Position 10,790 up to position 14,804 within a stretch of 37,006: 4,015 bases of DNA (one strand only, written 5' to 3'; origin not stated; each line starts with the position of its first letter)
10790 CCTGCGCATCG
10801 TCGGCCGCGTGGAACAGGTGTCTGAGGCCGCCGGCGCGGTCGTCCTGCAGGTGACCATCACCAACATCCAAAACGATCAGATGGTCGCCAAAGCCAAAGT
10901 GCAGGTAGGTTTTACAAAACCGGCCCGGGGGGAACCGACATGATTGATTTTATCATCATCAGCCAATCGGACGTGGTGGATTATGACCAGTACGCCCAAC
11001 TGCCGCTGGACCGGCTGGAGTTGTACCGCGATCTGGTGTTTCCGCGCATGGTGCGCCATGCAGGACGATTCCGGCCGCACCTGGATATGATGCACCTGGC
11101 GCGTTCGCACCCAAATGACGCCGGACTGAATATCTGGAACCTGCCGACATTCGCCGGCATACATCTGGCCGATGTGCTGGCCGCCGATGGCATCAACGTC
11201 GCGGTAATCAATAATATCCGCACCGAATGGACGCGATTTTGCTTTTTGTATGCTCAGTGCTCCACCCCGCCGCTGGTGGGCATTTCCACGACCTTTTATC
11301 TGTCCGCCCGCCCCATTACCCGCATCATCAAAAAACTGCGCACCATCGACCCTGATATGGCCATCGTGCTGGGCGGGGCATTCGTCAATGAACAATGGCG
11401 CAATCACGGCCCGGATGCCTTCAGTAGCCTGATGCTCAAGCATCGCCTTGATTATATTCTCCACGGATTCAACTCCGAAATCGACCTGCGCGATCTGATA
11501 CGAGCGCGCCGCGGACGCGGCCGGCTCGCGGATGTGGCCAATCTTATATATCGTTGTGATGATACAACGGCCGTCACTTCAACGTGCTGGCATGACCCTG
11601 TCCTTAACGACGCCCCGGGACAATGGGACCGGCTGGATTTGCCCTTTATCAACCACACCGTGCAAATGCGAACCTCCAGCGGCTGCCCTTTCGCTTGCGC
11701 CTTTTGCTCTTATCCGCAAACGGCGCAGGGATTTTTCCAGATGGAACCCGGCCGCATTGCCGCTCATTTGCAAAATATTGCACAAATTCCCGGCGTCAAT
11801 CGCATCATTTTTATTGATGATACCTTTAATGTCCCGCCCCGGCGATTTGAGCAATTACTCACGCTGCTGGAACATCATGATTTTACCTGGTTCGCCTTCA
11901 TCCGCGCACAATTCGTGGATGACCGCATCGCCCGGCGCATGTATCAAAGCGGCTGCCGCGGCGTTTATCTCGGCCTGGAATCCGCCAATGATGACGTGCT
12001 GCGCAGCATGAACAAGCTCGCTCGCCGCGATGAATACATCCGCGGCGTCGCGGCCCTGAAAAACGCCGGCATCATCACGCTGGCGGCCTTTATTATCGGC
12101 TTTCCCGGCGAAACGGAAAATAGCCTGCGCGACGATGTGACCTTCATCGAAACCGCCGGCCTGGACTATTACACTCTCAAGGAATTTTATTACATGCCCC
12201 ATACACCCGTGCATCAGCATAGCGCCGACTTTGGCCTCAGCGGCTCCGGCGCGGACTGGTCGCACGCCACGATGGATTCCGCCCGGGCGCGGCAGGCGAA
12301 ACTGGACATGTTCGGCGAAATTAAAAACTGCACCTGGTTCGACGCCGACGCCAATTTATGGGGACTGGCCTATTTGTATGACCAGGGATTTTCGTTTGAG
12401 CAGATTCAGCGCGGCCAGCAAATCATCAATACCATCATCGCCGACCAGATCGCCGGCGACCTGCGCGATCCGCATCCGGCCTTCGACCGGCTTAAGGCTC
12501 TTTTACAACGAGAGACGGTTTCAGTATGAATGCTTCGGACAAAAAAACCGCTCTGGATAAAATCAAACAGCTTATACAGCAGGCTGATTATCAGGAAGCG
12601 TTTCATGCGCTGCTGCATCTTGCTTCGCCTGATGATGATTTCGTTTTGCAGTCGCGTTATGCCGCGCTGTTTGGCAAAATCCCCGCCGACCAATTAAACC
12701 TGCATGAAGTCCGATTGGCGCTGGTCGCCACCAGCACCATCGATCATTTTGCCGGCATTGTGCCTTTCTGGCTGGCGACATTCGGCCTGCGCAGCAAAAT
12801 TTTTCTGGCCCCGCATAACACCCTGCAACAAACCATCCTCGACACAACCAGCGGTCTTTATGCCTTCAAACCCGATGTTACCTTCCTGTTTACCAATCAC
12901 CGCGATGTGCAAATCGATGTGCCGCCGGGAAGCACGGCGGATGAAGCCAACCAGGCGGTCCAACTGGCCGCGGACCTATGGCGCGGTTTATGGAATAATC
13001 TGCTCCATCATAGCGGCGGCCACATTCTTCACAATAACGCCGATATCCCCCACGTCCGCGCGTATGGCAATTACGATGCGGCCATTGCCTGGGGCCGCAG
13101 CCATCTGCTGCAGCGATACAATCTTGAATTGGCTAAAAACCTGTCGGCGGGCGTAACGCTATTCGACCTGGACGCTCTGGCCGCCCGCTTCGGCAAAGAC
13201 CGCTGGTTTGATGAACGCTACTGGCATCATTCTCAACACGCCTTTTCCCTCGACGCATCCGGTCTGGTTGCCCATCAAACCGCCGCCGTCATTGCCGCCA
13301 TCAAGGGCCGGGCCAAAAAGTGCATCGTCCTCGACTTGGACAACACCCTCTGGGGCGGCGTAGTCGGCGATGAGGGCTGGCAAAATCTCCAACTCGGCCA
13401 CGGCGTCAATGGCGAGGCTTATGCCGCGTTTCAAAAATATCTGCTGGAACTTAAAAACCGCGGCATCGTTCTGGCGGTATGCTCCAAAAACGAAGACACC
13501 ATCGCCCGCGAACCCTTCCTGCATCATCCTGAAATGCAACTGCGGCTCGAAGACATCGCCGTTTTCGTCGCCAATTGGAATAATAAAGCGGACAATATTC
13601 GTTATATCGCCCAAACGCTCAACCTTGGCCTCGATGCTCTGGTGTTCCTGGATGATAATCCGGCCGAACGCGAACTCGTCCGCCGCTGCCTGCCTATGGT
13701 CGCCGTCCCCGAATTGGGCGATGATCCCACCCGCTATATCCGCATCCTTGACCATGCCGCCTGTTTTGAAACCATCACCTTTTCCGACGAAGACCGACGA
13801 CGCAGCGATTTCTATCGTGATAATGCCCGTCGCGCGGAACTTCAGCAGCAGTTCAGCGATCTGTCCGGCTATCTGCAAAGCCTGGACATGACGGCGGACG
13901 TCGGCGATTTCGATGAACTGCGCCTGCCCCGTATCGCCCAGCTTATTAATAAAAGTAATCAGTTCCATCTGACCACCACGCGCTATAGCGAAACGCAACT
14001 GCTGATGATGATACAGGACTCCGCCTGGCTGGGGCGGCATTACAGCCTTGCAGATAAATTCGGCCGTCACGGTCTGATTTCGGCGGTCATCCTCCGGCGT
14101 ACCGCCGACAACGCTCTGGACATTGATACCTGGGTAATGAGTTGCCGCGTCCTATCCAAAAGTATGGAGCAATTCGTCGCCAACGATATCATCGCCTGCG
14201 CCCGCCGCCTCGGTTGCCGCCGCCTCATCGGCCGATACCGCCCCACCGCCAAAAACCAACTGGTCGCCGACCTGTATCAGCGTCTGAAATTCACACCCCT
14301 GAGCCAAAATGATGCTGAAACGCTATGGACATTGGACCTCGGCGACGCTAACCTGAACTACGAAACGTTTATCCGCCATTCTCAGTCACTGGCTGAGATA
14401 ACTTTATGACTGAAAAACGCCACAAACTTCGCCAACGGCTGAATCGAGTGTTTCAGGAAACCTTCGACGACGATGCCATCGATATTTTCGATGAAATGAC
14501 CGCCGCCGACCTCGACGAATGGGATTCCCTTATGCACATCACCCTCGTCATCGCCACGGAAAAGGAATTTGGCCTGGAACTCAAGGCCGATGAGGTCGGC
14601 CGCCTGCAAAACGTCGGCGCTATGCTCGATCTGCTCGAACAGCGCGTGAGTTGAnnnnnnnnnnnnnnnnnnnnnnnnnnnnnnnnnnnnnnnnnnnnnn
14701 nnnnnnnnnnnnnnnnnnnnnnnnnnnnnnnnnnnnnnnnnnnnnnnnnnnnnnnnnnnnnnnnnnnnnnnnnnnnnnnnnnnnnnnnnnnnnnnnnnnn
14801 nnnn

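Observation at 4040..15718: Eleven-gene translationally coupled operon joining ACP-tethered acyl chemistry to three radical SAM enzymes in a glycan context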

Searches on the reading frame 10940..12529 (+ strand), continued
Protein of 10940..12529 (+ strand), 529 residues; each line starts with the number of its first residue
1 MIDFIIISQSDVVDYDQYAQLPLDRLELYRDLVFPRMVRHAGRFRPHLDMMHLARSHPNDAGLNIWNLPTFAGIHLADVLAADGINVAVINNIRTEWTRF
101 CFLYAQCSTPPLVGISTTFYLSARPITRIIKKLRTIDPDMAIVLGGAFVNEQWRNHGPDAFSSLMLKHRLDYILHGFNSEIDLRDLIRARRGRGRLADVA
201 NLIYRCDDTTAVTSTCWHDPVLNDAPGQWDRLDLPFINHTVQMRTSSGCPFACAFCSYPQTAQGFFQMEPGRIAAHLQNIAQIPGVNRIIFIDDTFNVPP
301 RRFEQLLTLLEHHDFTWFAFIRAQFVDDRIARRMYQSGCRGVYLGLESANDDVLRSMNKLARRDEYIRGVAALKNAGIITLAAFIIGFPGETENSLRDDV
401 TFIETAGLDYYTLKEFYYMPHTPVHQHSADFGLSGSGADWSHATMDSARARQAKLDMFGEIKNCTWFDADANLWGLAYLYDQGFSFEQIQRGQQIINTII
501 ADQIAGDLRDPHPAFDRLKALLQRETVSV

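Call 94: search_protein_families(library=pfam, proteins=[L058:105-1109:+, L058:1226-2116:+, L058:2130-3056:+, L058:3061-3762:+, L058:10515-11216:+, L058:12913-14397:-, L058:14544-15149:-], max_evalue=0.001)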
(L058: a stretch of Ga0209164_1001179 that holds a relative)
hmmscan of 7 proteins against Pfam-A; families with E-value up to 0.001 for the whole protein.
L058:105-1109:+ (334 aa): 9 families
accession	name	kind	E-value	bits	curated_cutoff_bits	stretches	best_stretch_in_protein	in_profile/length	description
PF01370.27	Epimerase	-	3.1e-37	128.7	20.9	1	9-244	1-240/240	NAD dependent epimerase/dehydratase family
PF16363.11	GDP_Man_Dehyd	-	4.6e-25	89.2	27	1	10-302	1-330/332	GDP-mannose 4,6 dehydratase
PF01073.25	3Beta_HSD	-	1.8e-20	73.6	22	1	10-197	1-200/280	3-beta hydroxysteroid dehydrogenase/isomerase family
PF13460.12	NAD_binding_10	-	6.9e-12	46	27.2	1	13-177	1-145/184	NAD(P)H-binding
PF04321.23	RmlD_sub_bind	-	7e-12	45.4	27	1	8-265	2-235/287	RmlD substrate binding domain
PF07993.18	NAD_binding_4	-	5.1e-09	36.1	20.1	1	70-182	84-210/258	Male sterility protein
PF05368.20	NmrA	-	1.3e-07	31.9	27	1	8-273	4-246/298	NmrA-like family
PF02719.21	Polysacc_synt_2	-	2.7e-07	30.5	20.2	1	9-125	1-128/293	Polysaccharide biosynthesis protein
PF03435.24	Sacchrp_dh_NADP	-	0.0001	23.1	25.1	1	14-84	5-78/129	Saccharopine dehydrogenase NADP binding domain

L058:1226-2116:+ (296 aa): 4 families
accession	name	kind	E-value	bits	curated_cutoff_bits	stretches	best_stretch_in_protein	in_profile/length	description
PF00456.26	Transketolase_N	-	1.8e-45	155.8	22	1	32-283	17-279/334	Transketolase, thiamine diphosphate binding domain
PF13292.11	DXP_synthase_N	-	8.9e-11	42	21.2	1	12-188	13-172/274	1-deoxy-D-xylulose-5-phosphate synthase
PF00676.26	E1_dh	-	2e-09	37.3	22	1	102-235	74-209/300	Dehydrogenase E1 component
PF02775.26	TPP_enzyme_C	-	0.00011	22.4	21.9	1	123-191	25-87/151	Thiamine pyrophosphate enzyme, C-terminal TPP binding domain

L058:2130-3056:+ (308 aa): 4 families
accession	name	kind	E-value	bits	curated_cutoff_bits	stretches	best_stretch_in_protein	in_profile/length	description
PF02779.29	Transket_pyr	-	8.9e-33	113.8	27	1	1-157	5-168/174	Transketolase, pyrimidine binding domain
PF02780.25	Transketolase_C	-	6.3e-30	104.1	25.9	1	174-277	1-105/124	Transketolase, C-terminal domain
PF22613.1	Transketolase_C_1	-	2.9e-05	24.7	27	1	182-219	11-48/113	Transketolase-like TK C-terminal domain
PF17147.9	PFOR_II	-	0.00021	22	27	1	184-256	2-74/102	Pyruvate:ferredoxin oxidoreductase core domain II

L058:3061-3762:+ (233 aa): 12 families
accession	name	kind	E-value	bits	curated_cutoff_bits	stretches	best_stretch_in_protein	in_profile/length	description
PF13847.12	Methyltransf_31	-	3.2e-20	72.8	27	1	87-222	4-145/145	Methyltransferase domain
PF13489.12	Methyltransf_23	-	1.4e-15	57.8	27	1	74-223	8-159/164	Methyltransferase domain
PF13649.12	Methyltransf_25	-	5.5e-15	56.3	27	1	90-179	1-93/97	Methyltransferase domain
PF08241.18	Methyltransf_11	-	3e-14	53.9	21.2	1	91-180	1-88/95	Methyltransferase domain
PF08242.18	Methyltransf_12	-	3.7e-13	50.5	30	1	91-177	1-90/98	Methyltransferase domain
PF05175.20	MTS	-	5.9e-10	39.5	23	1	74-156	19-104/170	Methyltransferase small domain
PF00891.24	Methyltransf_2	-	2.1e-06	27.7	22.3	1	71-132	47-107/210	O-methyltransferase domain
PF13679.12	Methyltransf_32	-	4.8e-06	27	27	1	78-161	16-109/143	Methyltransferase domain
PF06325.19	PrmA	-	1.1e-05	25.6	22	1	84-156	160-232/296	Ribosomal protein L11 methyltransferase (PrmA)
PF07021.18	MetW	-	7.8e-05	22.8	21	1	84-189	11-112/193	Methionine biosynthesis protein MetW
PF02353.26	CMAS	-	0.0002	21.2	27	1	77-162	53-139/273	Mycolic acid cyclopropane synthetase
PF05724.17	TPMT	-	0.00037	20.7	26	1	73-144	24-93/218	Thiopurine S-methyltransferase (TPMT)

L058:10515-11216:+ (233 aa): 13 families
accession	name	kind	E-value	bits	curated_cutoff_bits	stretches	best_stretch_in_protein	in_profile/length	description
PF13489.12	Methyltransf_23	-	2.4e-15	57.1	27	1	53-192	15-155/164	Methyltransferase domain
PF13649.12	Methyltransf_25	-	8.7e-13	49.2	27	1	64-155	1-97/97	Methyltransferase domain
PF08242.18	Methyltransf_12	-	4.9e-12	46.9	30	1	65-157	1-98/98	Methyltransferase domain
PF08241.18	Methyltransf_11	-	2.8e-11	44.4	21.2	1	65-159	1-95/95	Methyltransferase domain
PF13847.12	Methyltransf_31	-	3.5e-10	40.2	27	1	60-169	3-114/145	Methyltransferase domain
PF03848.20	TehB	-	1.2e-07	31.9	20.4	1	61-156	31-129/193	Tellurite resistance protein TehB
PF01739.24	CheR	-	3.6e-07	30.3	27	1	103-162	116-176/195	CheR methyltransferase, SAM binding domain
PF05175.20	MTS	-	1.1e-06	28.9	23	1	58-160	27-139/170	Methyltransferase small domain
PF02353.26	CMAS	-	1.4e-06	28.3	27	1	55-171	57-176/273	Mycolic acid cyclopropane synthetase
PF05401.17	NodS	-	2.6e-06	27.9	24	1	54-138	37-122/201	Nodulation protein S (NodS)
PF06325.19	PrmA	-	0.00013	22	22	1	55-142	156-249/296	Ribosomal protein L11 methyltransferase (PrmA)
PF01135.25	PCMT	-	0.00022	21.5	20.3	1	52-139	67-159/210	Protein-L-isoaspartate(D-aspartate) O-methyltransferase (PCMT)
PF05891.18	Methyltransf_PK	-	0.00086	19.3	27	0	57-160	52-160/218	AdoMet dependent proline di-methyltransferase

L058:12913-14397:- (494 aa): 3 families
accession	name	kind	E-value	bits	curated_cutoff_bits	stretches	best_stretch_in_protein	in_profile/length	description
PF04552.19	Sigma54_DBD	-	6.2e-60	202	22.8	1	335-493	2-160/160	Sigma-54, DNA binding domain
PF04963.19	Sigma54_CBD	-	4.1e-48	164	22.9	1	129-320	2-185/185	Sigma-54 factor, core binding domain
PF00309.25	Sigma54_AID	-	8.7e-14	51.5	23.8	1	6-51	1-46/46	Sigma-54 factor, Activator interacting domain (AID)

L058:14544-15149:- (201 aa): 4 families
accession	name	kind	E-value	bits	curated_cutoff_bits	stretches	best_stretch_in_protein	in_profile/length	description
PF13662.12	Toprim_4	-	1.2e-18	67.6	25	1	82-173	1-85/85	Toprim domain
PF21176.3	RecR_HhH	-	1.5e-16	60.3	27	1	10-52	2-44/45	RecR, helix-hairpin-helix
PF02132.21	RecR_ZnF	-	6.1e-09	35.9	22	1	57-76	2-21/21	RecR, Cys4-zinc finger domain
PF01751.28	Toprim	-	2.4e-08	34.5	23.1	1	83-171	1-95/96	Toprim domain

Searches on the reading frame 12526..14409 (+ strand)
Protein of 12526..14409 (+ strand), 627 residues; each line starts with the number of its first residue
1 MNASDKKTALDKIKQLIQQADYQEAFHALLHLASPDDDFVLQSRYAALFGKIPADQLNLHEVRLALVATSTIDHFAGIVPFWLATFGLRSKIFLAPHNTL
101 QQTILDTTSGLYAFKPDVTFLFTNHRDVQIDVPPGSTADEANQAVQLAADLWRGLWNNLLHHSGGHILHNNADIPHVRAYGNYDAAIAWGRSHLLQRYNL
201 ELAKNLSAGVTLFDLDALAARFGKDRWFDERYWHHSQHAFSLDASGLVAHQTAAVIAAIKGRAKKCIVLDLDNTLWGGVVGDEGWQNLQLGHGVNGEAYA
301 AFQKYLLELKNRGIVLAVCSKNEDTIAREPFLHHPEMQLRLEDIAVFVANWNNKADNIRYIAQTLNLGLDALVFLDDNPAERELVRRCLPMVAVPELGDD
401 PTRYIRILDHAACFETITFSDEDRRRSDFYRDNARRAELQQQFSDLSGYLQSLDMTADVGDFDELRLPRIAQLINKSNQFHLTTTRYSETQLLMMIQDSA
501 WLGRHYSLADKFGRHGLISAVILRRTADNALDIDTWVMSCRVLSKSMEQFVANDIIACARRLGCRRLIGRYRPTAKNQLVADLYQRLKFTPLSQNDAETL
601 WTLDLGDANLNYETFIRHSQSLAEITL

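Call 3: search_protein_families(library=pfam, proteins=[window:12526-14409:+], max_evalue=0.01)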
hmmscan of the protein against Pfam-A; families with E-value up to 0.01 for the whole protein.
window:12526-14409:+ (627 aa): 3 families
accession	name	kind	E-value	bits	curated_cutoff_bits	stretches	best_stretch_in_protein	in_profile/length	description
PF21211.3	FkbH_N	-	3.4e-11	43.9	27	1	87-256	25-191/192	FkbH, N-terminal domain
PF12689.13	Acid_PPase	-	0.00084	19.7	27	0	265-387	4-142/169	Acid Phosphatase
PF00702.32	Hydrolase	-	0.0073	17.2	26.4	0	302-380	103-182/191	haloacid dehalogenase-like hydrolase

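Call 5: search_protein_families(library=ncbifam, proteins=[window:12526-14409:+], max_evalue=0.01)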
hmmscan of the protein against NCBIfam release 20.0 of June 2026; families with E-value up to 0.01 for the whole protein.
window:12526-14409:+ (627 aa): 2 families
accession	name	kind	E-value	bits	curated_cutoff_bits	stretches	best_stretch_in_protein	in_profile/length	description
TIGR01686.1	FkbH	subfamily_domain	2.8e-82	276.5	146.65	1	263-588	2-318/323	FkbH domain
TIGR01681.1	HAD-SF-IIIC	subfamily_domain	1e-17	65.2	35.75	1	265-387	1-130/132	HAD-IIIC family phosphatase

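Call 7: find_encoding_contigs(protein=window:12526-14409:+, flank=10000, max_places=6)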
Protein window:12526-14409:+ (627 aa): no gene with exactly this product is on record in the collection.

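Call 34: search_solved_structures(query=window:12526-14409:+, max_evalue=0.01, show_alignments=1)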
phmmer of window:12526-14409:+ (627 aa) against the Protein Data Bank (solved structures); distinct sequences matched with E-value up to 0.01: 1.
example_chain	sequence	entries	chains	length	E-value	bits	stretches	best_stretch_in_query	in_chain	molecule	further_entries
3slr_A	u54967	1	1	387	4.7e-81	276.1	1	56-422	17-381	uncharacterized protein BF1531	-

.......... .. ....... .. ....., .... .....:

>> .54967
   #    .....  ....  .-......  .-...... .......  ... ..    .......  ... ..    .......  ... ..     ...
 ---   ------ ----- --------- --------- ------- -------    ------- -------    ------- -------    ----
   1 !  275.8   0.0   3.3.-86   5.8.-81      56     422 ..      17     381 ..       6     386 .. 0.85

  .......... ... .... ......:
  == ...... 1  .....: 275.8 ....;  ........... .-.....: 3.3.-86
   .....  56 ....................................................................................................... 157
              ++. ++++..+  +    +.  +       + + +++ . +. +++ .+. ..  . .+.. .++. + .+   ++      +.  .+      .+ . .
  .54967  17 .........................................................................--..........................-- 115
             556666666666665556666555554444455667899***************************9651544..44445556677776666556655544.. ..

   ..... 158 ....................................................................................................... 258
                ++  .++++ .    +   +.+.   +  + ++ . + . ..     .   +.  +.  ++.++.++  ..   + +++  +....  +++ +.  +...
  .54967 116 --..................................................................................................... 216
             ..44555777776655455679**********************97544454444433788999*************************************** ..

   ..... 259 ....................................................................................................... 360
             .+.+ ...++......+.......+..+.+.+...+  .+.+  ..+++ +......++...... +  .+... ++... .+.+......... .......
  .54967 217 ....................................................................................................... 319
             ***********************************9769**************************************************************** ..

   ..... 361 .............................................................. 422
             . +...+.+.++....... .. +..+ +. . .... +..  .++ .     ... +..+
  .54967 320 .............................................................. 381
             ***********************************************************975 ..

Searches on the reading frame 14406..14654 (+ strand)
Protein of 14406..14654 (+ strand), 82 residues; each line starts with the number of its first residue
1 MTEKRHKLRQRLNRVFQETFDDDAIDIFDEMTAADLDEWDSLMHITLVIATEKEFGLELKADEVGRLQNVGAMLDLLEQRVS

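Call 3: search_protein_families(library=pfam, proteins=[window:14406-14654:+], max_evalue=0.01)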
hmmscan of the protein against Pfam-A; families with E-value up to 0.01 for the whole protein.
window:14406-14654:+ (82 aa): 1 family
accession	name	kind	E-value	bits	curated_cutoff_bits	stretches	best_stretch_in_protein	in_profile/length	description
PF00550.31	PP-binding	-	0.00027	21.6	20.8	1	40-77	30-67/67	Phosphopantetheine attachment site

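Call 5: search_protein_families(library=ncbifam, proteins=[window:14406-14654:+], max_evalue=0.01)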
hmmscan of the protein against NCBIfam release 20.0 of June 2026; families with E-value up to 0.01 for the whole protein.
window:14406-14654:+ (82 aa): 8 families
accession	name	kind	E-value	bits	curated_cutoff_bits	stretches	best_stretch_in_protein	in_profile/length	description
NF002148.0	PRK00982.1-2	subfamily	1.1e-06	28.4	71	1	6-80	3-77/79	acyl carrier protein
NF009104.0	PRK12449.1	equivalog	9.8e-06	25.4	70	1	5-81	3-79/80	acyl carrier protein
TIGR00517.1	acyl_carrier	equivalog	2.6e-05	24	70.45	1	10-80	6-76/77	acyl carrier protein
NF002150.0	PRK00982.1-4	subfamily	5.4e-05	23.4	66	1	10-80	8-78/80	acyl carrier protein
NF002149.0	PRK00982.1-3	equivalog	6.1e-05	22.9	106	1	8-79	4-75/78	acyl carrier protein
NF002151.0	PRK00982.1-5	equivalog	6.7e-05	22.9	92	1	10-80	6-76/78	acyl carrier protein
NF002147.0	PRK00982.1-1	equivalog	0.00021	21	84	1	33-78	34-78/83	acyl carrier protein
NF005798.0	PRK07639.1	equivalog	0.0017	18.8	100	1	5-79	3-80/91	petrobactin biosynthesis protein AsbD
